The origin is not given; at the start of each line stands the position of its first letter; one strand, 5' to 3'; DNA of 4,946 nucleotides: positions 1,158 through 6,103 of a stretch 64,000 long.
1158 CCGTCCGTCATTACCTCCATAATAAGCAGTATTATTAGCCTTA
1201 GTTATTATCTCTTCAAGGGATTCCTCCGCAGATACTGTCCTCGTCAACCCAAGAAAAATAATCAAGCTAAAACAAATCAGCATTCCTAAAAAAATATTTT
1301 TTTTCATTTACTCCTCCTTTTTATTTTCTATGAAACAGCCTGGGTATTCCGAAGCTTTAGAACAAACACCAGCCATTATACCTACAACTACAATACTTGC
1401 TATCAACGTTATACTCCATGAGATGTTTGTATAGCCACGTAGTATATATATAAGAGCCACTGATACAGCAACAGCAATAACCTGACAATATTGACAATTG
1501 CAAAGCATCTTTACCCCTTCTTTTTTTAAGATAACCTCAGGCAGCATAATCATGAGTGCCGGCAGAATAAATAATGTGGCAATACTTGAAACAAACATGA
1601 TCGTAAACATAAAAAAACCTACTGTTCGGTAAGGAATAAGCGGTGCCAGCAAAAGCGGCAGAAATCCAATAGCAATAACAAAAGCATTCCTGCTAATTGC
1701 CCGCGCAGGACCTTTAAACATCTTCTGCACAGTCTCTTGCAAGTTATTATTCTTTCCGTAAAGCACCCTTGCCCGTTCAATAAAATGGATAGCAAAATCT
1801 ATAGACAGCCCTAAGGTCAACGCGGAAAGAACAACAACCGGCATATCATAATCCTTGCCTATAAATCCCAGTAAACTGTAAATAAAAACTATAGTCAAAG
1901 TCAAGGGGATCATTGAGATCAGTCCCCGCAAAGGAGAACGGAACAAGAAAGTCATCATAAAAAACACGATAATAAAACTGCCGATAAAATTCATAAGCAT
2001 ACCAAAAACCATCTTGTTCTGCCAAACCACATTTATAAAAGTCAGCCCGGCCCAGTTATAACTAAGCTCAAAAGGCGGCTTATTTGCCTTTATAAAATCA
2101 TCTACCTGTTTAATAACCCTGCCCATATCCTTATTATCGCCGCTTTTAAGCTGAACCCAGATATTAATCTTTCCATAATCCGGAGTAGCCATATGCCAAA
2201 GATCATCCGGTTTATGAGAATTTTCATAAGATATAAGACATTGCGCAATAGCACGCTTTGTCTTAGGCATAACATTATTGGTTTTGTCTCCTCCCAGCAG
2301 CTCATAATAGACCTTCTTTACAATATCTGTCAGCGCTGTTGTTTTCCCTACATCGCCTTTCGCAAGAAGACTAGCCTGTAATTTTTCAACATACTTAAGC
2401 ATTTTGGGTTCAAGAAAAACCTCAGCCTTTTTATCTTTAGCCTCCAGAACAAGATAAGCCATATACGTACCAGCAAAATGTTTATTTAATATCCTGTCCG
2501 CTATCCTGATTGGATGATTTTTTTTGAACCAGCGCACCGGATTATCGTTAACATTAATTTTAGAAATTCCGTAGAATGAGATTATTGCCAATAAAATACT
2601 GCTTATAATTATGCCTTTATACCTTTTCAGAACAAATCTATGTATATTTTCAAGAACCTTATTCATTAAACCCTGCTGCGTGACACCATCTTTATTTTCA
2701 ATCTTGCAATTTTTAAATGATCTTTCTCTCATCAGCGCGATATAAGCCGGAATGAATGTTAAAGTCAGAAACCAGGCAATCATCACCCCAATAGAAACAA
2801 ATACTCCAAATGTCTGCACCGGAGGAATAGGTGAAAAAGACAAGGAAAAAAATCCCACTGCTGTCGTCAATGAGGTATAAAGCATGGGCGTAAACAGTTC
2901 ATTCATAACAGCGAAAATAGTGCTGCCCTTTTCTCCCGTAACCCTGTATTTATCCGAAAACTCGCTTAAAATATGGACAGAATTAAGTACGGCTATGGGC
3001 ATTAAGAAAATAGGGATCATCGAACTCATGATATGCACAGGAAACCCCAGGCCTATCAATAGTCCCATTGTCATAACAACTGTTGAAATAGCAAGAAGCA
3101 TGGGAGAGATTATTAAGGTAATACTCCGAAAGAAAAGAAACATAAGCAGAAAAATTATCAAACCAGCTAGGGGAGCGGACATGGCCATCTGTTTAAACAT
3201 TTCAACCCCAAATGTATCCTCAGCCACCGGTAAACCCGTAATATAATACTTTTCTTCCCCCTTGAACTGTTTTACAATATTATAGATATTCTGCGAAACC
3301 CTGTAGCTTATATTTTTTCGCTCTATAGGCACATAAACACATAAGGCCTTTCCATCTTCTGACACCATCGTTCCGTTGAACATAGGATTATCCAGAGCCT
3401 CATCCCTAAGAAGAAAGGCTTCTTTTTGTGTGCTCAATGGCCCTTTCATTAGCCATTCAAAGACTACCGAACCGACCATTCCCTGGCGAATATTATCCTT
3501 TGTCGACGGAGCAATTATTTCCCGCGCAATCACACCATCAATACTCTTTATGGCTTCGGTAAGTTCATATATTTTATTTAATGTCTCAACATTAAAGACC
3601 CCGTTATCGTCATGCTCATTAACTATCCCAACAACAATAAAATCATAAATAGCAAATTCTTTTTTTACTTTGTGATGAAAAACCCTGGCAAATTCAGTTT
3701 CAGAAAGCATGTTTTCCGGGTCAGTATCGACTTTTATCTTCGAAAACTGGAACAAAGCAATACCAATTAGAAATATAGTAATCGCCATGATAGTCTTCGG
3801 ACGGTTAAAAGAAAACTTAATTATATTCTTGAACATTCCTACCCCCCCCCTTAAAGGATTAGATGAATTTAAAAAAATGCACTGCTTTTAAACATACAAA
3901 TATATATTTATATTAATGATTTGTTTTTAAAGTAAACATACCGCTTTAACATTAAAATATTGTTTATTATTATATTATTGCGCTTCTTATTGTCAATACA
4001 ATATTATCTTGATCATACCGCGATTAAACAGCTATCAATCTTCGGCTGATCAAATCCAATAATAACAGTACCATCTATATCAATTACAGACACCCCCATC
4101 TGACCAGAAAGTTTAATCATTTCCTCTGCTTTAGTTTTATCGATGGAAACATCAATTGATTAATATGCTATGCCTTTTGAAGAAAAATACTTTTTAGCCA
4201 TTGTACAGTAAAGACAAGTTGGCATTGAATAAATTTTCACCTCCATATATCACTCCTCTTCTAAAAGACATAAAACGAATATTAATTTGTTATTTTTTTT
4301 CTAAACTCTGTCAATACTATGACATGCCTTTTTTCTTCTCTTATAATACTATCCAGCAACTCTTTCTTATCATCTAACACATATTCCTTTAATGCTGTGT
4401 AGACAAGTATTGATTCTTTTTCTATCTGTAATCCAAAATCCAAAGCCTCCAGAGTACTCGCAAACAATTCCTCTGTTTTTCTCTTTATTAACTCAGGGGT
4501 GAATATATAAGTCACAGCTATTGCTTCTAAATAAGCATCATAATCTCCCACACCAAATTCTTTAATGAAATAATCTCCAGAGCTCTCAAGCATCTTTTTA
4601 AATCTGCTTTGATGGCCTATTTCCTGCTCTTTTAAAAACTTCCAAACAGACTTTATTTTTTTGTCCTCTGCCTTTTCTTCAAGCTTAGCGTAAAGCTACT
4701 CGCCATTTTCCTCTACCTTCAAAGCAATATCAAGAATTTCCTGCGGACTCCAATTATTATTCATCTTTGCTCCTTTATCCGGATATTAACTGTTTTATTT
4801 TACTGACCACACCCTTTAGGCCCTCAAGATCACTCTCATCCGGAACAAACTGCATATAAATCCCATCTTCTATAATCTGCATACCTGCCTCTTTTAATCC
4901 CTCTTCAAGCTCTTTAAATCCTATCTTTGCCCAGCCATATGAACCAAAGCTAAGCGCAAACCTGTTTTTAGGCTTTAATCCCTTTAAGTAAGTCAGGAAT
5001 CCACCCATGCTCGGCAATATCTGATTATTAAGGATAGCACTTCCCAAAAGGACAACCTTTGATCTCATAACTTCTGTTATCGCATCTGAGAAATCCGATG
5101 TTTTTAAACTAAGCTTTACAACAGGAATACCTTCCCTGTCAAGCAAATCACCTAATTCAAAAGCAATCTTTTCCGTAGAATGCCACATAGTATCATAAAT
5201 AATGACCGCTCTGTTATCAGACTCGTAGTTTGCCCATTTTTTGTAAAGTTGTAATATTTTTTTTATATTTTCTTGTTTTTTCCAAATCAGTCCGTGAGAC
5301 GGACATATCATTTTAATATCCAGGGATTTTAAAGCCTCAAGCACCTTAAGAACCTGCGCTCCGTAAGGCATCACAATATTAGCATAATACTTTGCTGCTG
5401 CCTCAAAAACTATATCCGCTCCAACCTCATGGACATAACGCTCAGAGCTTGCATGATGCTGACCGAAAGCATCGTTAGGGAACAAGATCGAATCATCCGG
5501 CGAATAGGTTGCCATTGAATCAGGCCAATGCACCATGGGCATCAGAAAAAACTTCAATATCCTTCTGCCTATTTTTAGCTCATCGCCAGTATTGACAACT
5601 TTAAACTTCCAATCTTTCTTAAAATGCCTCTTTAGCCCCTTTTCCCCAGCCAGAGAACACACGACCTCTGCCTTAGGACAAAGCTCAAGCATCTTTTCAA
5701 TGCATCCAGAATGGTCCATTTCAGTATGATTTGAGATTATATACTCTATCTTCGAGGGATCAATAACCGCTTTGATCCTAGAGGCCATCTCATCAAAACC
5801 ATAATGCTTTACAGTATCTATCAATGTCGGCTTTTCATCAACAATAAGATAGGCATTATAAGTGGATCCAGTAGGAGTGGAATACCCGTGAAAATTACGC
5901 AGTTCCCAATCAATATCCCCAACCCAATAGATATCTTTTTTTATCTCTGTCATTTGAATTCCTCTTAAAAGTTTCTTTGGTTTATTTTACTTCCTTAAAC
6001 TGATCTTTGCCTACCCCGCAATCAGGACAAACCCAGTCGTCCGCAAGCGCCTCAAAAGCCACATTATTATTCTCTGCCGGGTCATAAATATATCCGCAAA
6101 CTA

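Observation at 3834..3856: G9 homopolymer embedded in the ribosome-binding site of the MMPL/RND exporter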

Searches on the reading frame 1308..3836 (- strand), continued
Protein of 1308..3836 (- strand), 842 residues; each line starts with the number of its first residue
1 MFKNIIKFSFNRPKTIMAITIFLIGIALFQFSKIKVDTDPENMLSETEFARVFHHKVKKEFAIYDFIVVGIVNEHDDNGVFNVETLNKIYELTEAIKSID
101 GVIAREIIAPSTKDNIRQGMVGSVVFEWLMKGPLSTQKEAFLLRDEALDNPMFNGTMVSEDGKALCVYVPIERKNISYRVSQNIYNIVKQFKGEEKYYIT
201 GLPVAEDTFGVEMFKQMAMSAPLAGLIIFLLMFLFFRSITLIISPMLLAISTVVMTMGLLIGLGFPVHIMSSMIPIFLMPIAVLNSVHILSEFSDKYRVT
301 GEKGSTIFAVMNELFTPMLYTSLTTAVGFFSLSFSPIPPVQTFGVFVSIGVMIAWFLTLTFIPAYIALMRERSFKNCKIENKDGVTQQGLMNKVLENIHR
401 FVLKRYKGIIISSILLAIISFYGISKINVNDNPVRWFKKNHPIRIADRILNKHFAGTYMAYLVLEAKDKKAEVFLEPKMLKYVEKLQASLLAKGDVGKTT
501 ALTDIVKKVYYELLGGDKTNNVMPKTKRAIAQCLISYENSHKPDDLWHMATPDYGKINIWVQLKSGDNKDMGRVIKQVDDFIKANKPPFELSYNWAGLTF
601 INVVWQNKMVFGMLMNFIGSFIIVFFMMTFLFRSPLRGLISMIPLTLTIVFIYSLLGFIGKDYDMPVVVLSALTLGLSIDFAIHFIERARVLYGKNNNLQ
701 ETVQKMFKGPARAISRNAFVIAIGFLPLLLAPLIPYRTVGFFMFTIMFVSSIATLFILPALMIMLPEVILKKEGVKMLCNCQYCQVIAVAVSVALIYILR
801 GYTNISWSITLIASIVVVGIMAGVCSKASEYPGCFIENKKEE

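Call 42: find_encoding_contigs(protein=P0004, flank=1200, max_places=3)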
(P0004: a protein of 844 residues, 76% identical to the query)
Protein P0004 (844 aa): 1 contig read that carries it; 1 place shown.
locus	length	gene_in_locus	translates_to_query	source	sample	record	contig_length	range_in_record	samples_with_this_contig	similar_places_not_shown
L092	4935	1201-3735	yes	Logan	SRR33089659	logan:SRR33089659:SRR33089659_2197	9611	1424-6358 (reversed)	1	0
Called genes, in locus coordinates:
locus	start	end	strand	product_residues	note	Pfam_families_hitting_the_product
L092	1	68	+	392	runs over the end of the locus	PF00753:Lactamase_B, PF19583:ODP, PF00258:Flavodoxin_1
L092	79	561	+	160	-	PF02915:Rubrerythrin (weak)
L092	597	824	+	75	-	PF00462:Glutaredoxin, PF13192:Thioredoxin_3 (weak), PF13417:GST_N_3 (weak), PF13409:GST_N_2 (weak)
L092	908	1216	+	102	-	PF12840:HTH_20 (faint), PF01022:HTH_5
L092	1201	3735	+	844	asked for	PF03176:MMPL, PF02460:Patched, PF12349:Sterol-sensing, PF00873:ACR_tran, PF03176:MMPL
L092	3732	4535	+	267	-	PF07044:DUF1329 (faint), PF17131:TP_0789-like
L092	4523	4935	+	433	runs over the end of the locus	-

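Call 43: find_encoding_contigs(protein=P0007, flank=1200, max_places=3)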
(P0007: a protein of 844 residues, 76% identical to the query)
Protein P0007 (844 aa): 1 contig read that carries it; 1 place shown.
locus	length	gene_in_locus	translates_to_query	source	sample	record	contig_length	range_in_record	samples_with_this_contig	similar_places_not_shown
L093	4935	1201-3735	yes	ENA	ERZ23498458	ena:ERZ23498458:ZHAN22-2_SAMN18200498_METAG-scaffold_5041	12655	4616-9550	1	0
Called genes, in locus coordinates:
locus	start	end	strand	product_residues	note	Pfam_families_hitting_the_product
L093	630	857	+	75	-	PF00462:Glutaredoxin, PF13192:Thioredoxin_3 (weak), PF13417:GST_N_3 (weak), PF13409:GST_N_2 (weak)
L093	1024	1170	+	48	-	-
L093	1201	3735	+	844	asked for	PF03176:MMPL, PF02460:Patched (weak), PF12349:Sterol-sensing, PF03176:MMPL, PF00873:ACR_tran (weak)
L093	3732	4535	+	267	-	PF07044:DUF1329 (weak), PF17131:TP_0789-like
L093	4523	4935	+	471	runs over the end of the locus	-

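Call 44: find_encoding_contigs(protein=P0009, flank=1200, max_places=3)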
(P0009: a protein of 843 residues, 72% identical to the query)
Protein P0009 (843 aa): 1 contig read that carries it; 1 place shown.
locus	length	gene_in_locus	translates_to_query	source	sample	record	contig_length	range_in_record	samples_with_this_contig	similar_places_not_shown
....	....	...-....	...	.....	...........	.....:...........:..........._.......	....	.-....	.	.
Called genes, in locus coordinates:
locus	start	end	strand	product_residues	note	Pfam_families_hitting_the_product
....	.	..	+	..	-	?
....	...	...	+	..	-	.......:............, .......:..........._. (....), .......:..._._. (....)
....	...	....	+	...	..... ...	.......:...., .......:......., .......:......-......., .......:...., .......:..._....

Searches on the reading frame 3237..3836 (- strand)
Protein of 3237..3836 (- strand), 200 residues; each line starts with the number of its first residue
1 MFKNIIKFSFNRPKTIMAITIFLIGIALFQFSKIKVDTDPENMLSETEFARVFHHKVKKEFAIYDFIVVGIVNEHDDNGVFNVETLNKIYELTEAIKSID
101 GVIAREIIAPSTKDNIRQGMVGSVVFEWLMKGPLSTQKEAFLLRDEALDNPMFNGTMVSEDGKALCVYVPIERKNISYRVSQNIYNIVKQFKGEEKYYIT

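Call 16: find_related_loci(query=window:3237-3836:-, collection=metagenome_contigs, flank=1500)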
Query window:3237-3836:- (200 aa) in metagenome_contigs; peptide patterns used: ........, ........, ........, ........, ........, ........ (x = any residue, [..] = any of these).
124 stretches matched a pattern; 5 encode a relative of the query (tblastn E <= 1e-3); 5 distinct loci.
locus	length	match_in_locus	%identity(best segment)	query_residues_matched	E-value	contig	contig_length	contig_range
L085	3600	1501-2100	67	1-200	9e-93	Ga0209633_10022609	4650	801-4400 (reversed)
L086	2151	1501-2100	64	1-200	3e-92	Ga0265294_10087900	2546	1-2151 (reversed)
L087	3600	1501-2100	65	1-200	3e-89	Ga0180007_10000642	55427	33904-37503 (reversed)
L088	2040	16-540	71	26-200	2e-84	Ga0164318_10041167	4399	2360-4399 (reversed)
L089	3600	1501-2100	64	1-200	2e-87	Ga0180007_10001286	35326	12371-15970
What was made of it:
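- Tried and rejected: An N-terminal protein scan of the same collection gave only 64-71% relatives (call 16).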

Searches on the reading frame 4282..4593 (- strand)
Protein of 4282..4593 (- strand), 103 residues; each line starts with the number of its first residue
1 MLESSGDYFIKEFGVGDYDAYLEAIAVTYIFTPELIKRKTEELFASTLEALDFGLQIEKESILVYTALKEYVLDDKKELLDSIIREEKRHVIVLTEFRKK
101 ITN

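Call 6: search_protein_families(library=pfam, proteins=[window:4282-4593:-], max_evalue=0.01)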
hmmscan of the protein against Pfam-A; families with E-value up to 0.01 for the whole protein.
window:4282-4593:- (103 aa): 1 family
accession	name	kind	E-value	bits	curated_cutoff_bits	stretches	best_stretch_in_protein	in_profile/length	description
PF02915.23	Rubrerythrin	-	0.0052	17.6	22.8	1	22-91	64-130/137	Rubrerythrin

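Call 32: find_encoding_contigs(protein=window:4282-4593:-, flank=3000, max_places=10)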
Protein window:4282-4593:- (103 aa): 6 contigs read that carry it; 1 place shown.
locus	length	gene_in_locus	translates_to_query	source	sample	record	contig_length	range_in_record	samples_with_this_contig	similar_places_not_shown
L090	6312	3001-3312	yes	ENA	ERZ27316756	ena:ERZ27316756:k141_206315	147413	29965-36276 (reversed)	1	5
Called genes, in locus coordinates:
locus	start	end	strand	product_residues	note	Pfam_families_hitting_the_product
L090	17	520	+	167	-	PF02915:Rubrerythrin, PF21349:RUBY_RBDX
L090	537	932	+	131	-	PF01880:Desulfoferrodox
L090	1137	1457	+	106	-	PF00085:Thioredoxin, PF14595:Thioredoxin_9 (weak), PF13098:Thioredoxin_2 (weak), PF13192:Thioredoxin_3 (weak), PF13905:Thioredoxin_8 (faint)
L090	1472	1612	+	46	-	PF00301:Rubredoxin, PF21349:RUBY_RBDX (faint)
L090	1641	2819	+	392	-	PF00753:Lactamase_B, PF19583:ODP, PF00258:Flavodoxin_1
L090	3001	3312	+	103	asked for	-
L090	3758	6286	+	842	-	PF03176:MMPL, PF02460:Patched (weak), PF12349:Sterol-sensing, PF03176:MMPL, PF00873:ACR_tran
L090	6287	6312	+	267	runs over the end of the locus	PF07044:DUF1329 (faint), PF17131:TP_0789-like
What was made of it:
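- Tried and rejected: A look-up of the neighbouring 103-aa ORF returned only the same long contigs (call 32).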

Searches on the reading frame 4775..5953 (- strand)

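Call 6: search_protein_families(library=pfam, proteins=[window:4775-5953:-], max_evalue=0.01)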
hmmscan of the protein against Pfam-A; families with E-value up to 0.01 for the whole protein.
window:4775-5953:- (392 aa): 4 families
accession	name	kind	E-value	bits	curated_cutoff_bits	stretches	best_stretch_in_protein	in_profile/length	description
PF19583.5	ODP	-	2.2e-23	83.6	27.2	1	32-221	3-194/194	ODP family beta lactamase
PF00258.30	Flavodoxin_1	-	9.5e-12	45.7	25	1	251-377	1-137/143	Flavodoxin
PF00753.33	Lactamase_B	-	6e-11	43.1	22.7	1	31-220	5-196/196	Metallo-beta-lactamase superfamily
PF12706.13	Lactamase_B_2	-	0.0013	18.8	27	1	44-144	4-114/200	Beta-lactamase superfamily domain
